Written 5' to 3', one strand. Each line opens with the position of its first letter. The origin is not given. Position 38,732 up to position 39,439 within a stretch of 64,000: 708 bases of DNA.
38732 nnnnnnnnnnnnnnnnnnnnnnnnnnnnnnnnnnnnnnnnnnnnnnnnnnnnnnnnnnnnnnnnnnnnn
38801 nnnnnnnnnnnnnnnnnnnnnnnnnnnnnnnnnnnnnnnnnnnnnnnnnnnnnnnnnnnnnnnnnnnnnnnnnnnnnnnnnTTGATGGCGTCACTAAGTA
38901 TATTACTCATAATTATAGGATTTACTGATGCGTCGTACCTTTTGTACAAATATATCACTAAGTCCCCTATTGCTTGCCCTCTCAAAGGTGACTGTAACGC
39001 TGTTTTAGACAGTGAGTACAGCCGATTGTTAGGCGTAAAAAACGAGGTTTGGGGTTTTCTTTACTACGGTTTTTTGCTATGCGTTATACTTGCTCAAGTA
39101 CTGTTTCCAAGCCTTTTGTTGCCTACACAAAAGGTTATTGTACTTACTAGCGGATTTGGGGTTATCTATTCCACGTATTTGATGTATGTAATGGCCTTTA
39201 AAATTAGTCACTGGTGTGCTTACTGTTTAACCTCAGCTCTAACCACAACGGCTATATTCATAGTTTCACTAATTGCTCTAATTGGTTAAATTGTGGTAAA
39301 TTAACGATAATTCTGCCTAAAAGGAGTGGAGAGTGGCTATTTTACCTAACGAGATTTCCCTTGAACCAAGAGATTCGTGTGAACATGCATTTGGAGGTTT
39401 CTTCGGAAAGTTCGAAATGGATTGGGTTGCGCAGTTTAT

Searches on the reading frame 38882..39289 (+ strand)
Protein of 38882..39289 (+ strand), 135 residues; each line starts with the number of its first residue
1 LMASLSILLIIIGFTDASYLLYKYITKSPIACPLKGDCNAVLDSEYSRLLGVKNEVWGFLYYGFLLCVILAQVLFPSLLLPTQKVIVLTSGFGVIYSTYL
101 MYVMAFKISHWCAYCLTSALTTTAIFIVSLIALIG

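Call 98: search_protein_families(library=pfam, proteins=[window:38882-39289:+], max_evalue=0.00001)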
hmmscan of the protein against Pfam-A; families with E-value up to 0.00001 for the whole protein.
window:38882-39289:+ (135 aa): 1 family
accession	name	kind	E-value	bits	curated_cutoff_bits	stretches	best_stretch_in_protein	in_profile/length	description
PF07884.19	VKOR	-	1.6e-24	87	27.5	1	7-129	4-133/134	Vitamin K epoxide reductase family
